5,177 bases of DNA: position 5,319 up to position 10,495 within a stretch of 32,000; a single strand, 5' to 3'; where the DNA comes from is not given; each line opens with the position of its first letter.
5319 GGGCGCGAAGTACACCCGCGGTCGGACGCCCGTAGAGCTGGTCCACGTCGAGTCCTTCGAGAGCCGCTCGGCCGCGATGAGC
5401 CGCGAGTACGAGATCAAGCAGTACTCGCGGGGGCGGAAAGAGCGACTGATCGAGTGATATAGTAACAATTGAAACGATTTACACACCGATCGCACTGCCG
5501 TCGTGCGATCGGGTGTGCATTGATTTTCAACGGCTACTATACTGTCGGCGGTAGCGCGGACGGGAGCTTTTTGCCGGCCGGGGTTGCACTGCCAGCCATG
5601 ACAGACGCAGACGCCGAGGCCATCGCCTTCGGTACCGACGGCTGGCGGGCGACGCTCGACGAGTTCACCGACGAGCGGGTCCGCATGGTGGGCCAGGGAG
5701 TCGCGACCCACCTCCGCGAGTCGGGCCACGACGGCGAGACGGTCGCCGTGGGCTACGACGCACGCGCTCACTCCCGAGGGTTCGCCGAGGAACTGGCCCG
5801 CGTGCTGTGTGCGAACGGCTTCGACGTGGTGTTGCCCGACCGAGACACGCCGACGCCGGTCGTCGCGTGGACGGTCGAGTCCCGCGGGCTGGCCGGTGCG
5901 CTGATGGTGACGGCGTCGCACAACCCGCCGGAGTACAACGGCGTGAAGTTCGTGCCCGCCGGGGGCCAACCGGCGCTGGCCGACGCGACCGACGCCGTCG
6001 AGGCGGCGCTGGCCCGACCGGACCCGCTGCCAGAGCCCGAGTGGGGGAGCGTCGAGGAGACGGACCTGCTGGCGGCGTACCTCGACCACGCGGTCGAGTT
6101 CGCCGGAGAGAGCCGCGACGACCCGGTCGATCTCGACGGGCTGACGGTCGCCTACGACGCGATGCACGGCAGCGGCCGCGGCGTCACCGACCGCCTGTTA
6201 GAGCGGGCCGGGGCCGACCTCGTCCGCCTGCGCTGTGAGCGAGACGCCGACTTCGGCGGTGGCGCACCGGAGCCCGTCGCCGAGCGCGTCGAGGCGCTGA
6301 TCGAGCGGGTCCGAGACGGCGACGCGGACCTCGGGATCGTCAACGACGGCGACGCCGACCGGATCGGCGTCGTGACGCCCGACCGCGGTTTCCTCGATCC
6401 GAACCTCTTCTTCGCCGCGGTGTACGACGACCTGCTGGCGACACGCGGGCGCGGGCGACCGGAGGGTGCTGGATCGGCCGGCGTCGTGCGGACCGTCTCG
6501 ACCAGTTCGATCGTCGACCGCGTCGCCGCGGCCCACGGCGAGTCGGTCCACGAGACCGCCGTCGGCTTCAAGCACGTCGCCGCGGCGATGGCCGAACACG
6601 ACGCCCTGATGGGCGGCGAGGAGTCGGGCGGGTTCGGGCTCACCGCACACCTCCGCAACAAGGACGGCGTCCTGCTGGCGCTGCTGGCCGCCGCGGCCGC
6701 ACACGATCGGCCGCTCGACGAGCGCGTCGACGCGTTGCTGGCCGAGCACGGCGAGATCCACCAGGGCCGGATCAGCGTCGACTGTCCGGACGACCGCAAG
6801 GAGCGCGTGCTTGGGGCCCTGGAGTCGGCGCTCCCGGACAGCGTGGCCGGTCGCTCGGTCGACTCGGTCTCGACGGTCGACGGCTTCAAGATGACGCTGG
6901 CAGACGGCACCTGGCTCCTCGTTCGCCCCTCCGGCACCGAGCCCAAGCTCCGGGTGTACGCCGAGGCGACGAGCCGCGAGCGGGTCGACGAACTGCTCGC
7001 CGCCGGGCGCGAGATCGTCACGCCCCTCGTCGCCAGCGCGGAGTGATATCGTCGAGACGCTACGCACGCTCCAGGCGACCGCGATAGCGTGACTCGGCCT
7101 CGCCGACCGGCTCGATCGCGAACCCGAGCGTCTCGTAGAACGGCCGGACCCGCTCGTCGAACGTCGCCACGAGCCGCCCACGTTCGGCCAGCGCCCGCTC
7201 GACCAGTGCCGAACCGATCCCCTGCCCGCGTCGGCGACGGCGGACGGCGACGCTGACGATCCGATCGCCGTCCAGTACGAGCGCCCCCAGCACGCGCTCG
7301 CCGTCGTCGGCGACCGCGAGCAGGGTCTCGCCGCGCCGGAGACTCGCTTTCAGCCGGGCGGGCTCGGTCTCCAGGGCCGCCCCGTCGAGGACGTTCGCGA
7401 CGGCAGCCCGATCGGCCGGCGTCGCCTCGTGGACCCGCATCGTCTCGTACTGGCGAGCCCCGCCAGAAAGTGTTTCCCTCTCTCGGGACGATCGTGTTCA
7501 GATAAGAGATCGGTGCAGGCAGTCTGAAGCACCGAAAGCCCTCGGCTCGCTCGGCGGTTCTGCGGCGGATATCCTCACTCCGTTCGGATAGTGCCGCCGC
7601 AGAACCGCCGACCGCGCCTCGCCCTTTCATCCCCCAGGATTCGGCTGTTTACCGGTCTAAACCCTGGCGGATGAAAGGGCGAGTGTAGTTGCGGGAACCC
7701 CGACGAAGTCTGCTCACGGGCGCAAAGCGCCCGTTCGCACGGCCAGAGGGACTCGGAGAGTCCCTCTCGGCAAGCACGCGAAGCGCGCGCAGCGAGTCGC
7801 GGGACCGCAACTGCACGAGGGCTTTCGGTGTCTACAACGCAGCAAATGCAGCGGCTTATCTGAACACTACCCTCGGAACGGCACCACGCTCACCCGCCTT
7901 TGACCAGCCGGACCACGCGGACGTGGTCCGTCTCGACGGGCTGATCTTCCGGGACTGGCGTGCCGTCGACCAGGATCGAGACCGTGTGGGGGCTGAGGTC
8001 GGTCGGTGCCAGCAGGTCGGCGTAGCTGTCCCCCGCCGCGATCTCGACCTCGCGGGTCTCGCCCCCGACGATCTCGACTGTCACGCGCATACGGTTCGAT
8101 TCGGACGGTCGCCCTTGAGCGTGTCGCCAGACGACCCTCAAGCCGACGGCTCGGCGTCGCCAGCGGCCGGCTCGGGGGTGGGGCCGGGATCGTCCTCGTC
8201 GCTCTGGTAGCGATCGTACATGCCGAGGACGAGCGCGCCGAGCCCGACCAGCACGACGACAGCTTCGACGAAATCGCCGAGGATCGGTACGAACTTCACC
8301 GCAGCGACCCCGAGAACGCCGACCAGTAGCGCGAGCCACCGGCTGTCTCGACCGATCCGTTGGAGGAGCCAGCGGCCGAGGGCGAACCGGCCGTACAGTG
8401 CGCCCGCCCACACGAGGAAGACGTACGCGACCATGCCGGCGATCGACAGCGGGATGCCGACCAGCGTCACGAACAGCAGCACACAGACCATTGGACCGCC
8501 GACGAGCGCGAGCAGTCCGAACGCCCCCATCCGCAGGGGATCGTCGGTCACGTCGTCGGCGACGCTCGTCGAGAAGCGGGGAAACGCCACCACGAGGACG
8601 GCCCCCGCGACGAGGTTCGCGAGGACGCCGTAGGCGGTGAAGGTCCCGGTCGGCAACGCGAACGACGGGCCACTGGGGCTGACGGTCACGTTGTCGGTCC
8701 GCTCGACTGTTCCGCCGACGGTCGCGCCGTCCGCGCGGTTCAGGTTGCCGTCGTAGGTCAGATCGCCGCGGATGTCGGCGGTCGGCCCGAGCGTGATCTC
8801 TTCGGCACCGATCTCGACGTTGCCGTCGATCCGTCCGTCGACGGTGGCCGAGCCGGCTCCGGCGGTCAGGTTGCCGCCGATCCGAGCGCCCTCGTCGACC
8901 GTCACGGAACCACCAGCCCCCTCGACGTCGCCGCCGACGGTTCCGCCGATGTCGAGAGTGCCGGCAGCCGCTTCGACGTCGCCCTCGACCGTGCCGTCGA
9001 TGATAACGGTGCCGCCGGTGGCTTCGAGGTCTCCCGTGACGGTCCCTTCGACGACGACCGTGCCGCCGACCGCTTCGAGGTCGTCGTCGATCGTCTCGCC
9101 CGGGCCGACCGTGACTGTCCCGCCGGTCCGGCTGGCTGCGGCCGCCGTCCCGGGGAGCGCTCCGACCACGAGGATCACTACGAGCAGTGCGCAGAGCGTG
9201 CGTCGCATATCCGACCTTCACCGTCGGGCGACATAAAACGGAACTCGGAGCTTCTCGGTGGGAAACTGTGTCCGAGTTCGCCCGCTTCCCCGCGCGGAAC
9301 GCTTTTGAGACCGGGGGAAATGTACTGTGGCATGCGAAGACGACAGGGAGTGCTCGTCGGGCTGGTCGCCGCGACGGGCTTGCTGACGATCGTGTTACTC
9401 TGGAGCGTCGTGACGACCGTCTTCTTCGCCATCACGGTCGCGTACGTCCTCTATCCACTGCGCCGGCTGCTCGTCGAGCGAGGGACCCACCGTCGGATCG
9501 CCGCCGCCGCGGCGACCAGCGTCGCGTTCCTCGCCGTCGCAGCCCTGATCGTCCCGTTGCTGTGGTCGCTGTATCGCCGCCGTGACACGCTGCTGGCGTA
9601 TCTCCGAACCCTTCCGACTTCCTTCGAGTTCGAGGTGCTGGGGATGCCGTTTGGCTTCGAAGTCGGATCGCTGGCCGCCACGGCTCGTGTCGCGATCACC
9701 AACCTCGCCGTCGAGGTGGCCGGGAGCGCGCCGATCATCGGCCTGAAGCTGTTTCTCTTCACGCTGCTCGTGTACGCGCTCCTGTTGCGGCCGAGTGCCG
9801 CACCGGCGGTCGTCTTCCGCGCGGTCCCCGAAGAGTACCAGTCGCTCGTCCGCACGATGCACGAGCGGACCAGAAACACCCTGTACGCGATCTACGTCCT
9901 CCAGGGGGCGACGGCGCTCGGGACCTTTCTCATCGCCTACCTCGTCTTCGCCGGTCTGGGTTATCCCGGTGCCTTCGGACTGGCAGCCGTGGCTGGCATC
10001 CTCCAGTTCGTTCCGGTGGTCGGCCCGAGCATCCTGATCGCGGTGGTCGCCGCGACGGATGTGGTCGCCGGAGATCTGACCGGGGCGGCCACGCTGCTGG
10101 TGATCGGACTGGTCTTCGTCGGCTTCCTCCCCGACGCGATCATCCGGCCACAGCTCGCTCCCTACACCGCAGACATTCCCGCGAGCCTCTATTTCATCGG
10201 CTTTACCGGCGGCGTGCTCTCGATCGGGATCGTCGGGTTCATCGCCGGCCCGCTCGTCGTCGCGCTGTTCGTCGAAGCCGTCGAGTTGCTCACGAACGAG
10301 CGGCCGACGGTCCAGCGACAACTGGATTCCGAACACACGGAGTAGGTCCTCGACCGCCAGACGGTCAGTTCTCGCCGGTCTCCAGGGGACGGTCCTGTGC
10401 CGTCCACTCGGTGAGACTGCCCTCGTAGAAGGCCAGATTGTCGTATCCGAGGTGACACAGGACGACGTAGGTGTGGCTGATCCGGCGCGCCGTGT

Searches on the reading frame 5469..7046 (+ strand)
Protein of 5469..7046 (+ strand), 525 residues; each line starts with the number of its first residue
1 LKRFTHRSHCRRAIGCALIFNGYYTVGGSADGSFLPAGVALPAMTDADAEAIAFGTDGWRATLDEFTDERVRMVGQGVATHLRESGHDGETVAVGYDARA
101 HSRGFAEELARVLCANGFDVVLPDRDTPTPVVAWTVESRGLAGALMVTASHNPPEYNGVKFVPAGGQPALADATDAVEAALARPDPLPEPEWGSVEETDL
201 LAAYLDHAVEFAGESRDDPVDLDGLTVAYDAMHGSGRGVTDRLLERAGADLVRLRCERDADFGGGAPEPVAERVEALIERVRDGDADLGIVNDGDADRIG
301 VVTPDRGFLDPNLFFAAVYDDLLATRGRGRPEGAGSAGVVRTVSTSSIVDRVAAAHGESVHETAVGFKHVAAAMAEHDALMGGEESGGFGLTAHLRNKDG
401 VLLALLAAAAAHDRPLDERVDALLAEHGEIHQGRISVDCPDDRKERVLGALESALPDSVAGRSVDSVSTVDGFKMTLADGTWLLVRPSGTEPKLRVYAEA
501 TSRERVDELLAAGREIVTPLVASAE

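Call 22: search_protein_families(library=pfam, proteins=[window:5469-7046:+], max_evalue=0.001)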
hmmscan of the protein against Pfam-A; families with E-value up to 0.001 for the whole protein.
window:5469-7046:+ (525 aa): 4 families
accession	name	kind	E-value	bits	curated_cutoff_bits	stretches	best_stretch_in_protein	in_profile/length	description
PF02878.22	PGM_PMM_I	-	6.7e-37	126.7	22.5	1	53-183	3-133/138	Phosphoglucomutase/phosphomannomutase, alpha/beta/alpha domain I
PF02879.22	PGM_PMM_II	-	1.1e-25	90.6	29.3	1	203-305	2-102/103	Phosphoglucomutase/phosphomannomutase, alpha/beta/alpha domain II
PF02880.22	PGM_PMM_III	-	9.3e-24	84.2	20.7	1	332-424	18-112/115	Phosphoglucomutase/phosphomannomutase, alpha/beta/alpha domain III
PF00408.26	PGM_PMM_IV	-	2.6e-13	50.3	23.1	1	454-511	21-63/68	Phosphoglucomutase/phosphomannomutase, C-terminal domain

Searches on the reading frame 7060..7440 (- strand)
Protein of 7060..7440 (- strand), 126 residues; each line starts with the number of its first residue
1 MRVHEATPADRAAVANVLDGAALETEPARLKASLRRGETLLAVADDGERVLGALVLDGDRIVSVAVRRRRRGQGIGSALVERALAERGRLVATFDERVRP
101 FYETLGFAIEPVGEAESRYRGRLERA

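Call 22: search_protein_families(library=pfam, proteins=[window:7060-7440:-], max_evalue=0.001)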
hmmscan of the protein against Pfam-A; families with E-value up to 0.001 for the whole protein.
window:7060-7440:- (126 aa): 3 families
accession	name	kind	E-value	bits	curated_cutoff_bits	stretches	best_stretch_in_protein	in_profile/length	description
PF13508.13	Acetyltransf_7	-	2.7e-10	40.9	27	1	41-108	5-83/84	Acetyltransferase (GNAT) domain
PF13673.13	Acetyltransf_10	-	4.3e-09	36.9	23.6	1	27-108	19-108/128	Acetyltransferase (GNAT) domain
PF00583.31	Acetyltransf_1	-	2.6e-07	31.4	20.7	1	34-107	29-116/116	Acetyltransferase (GNAT) family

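Call 59: find_encoding_contigs(protein=window:7060-7440:-, flank=3000, max_places=8)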
Protein window:7060-7440:- (126 aa): 8 contigs read that carry it; 5 places shown.
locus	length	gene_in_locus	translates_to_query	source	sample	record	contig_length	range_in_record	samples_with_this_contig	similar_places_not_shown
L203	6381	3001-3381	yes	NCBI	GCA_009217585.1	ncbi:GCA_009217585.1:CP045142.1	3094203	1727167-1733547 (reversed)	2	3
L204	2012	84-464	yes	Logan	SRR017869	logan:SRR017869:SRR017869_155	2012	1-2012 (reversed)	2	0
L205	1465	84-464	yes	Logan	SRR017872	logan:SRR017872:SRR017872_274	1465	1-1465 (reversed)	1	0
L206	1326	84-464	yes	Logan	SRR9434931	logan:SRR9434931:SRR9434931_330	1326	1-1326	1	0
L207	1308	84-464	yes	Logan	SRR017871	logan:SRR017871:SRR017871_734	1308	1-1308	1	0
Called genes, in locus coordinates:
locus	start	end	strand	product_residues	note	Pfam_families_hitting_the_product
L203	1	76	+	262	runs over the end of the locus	PF00581:Rhodanese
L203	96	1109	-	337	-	PF01594:AI-2E_transport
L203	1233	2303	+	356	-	PF26514:DUF8173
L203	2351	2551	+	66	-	PF21965:SAMP2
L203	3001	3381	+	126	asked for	PF00583:Acetyltransf_1 (weak), PF13673:Acetyltransf_10, PF13508:Acetyltransf_7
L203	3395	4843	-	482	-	PF02878:PGM_PMM_I, PF02879:PGM_PMM_II, PF02880:PGM_PMM_III, PF00408:PGM_PMM_IV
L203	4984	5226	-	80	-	PF01541:GIY-YIG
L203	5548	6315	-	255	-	PF00731:AIRC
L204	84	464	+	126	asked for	PF00583:Acetyltransf_1 (weak), PF13673:Acetyltransf_10, PF13508:Acetyltransf_7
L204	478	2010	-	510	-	?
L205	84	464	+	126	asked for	PF00583:Acetyltransf_1 (weak), PF13673:Acetyltransf_10, PF13508:Acetyltransf_7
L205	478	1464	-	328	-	?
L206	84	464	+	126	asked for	PF00583:Acetyltransf_1 (weak), PF13673:Acetyltransf_10, PF13508:Acetyltransf_7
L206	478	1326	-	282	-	?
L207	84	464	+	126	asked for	PF00583:Acetyltransf_1 (weak), PF13673:Acetyltransf_10, PF13508:Acetyltransf_7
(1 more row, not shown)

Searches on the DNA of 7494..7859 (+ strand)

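Call 11: search_dna_similar(query=window:7494-7859:+, collection=plasmids, mode=distant, max_rows=40)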
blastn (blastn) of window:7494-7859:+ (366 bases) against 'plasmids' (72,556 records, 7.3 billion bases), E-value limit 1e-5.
No match.

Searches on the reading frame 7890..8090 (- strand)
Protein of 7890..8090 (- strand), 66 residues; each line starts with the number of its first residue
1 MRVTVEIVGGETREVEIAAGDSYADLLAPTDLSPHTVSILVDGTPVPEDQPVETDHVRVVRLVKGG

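Call 84: find_encoding_contigs(protein=window:7890-8090:-, flank=1500, max_places=10)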
Protein window:7890-8090:- (66 aa): 5 contigs read that carry it; 2 places shown.
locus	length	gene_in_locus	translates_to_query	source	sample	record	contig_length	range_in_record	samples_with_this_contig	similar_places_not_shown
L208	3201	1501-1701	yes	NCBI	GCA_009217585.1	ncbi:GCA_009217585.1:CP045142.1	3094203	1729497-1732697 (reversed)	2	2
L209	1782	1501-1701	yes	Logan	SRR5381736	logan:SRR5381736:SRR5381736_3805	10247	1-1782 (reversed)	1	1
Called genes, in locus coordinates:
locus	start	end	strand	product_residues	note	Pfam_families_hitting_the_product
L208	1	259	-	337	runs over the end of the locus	PF01594:AI-2E_transport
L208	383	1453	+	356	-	PF26514:DUF8173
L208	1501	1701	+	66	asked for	PF21965:SAMP2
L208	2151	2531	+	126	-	PF00583:Acetyltransf_1 (weak), PF13673:Acetyltransf_10, PF13508:Acetyltransf_7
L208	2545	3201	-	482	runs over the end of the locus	PF02878:PGM_PMM_I, PF02879:PGM_PMM_II, PF02880:PGM_PMM_III, PF00408:PGM_PMM_IV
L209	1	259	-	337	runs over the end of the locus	PF01594:AI-2E_transport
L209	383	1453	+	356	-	PF26514:DUF8173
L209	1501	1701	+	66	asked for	PF21965:SAMP2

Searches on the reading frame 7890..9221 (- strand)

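Call 22: search_protein_families(library=pfam, proteins=[window:7890-9221:-], max_evalue=0.001)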
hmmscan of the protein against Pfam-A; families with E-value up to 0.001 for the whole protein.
window:7890-9221:- (443 aa): 1 family
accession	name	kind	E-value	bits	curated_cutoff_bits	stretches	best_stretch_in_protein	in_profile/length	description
PF21965.2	SAMP2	-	4e-28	98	27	1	378-440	1-63/63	Small archaeal modifier protein 2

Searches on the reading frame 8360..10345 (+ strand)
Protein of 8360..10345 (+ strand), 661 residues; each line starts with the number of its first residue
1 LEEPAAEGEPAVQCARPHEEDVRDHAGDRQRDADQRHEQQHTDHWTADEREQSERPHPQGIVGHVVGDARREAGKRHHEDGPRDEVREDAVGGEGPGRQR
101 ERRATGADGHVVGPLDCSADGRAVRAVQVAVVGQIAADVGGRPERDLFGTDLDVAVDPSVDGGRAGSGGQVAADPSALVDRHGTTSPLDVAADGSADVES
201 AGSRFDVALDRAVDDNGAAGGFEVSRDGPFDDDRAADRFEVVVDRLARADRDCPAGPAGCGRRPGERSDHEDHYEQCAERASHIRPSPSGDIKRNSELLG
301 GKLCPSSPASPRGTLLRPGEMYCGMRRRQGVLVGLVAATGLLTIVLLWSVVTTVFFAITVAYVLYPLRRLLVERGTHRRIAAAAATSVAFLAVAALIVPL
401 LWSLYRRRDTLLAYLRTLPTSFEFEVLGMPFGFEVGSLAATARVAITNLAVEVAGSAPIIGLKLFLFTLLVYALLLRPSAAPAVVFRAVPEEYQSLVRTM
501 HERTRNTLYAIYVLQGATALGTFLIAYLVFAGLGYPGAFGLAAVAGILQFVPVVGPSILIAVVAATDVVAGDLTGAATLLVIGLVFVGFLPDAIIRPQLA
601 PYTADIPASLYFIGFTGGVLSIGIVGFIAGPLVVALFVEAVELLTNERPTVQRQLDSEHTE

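Call 22: search_protein_families(library=pfam, proteins=[window:8360-10345:+], max_evalue=0.001)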
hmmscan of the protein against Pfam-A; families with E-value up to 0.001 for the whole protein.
window:8360-10345:+ (661 aa): 1 family
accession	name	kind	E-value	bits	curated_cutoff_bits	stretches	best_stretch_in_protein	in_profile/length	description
PF01594.21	AI-2E_transport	-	4.8e-30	105.3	34.3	1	333-642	3-324/327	AI-2E family transporter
